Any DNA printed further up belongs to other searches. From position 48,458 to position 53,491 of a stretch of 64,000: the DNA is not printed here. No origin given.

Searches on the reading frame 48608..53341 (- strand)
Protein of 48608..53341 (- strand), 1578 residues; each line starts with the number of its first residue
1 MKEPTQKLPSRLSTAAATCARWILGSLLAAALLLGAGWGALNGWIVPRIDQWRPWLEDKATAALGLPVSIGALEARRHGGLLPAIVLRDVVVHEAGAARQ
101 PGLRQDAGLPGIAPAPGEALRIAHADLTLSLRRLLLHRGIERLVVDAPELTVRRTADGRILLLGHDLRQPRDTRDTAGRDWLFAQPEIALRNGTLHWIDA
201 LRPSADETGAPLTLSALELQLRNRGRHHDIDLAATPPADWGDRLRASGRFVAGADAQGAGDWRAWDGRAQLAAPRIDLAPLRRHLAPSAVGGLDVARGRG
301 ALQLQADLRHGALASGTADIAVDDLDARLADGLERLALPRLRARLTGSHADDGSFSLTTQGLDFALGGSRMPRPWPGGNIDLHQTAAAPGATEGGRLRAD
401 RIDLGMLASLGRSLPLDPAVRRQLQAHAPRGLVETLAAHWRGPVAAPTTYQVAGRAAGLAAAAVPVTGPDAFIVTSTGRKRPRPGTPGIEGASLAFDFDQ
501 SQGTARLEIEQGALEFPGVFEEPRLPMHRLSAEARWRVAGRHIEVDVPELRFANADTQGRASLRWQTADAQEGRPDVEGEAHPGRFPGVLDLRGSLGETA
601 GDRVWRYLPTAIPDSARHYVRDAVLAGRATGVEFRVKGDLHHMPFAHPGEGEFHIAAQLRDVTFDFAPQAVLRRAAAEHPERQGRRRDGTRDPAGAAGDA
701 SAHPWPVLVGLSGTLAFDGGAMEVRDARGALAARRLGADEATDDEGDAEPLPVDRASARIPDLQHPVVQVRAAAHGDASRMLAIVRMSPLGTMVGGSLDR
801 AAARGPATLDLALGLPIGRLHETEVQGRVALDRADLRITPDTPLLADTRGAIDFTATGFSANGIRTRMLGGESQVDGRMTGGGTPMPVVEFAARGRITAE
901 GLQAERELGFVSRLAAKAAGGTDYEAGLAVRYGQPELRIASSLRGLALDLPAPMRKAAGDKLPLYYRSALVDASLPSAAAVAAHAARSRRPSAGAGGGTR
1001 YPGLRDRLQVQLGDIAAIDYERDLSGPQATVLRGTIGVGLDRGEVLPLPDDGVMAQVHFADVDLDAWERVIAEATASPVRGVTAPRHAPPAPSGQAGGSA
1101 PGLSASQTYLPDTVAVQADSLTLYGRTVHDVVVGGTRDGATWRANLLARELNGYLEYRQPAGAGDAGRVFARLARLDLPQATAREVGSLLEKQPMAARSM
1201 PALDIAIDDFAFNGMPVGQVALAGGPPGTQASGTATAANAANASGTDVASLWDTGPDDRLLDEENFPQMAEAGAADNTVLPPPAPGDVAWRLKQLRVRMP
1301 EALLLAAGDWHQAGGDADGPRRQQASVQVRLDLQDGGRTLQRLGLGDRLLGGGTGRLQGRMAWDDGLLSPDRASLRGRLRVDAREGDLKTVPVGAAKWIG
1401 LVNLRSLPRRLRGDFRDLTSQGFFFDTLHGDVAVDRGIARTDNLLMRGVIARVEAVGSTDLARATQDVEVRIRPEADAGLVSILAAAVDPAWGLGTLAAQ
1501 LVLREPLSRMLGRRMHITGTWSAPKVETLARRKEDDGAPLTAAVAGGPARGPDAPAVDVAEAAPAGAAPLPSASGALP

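Call 88: search_protein_families(library=pfam, proteins=[window:48608-53341:-], max_evalue=0.00001)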
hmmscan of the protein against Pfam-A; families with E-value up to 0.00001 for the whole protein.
window:48608-53341:- (1578 aa): 1 family
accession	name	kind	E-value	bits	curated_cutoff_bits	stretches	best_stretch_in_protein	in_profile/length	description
PF13116.12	YhdP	-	3.5e-182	608.6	46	2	21-1227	9-990/1224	YhdP protein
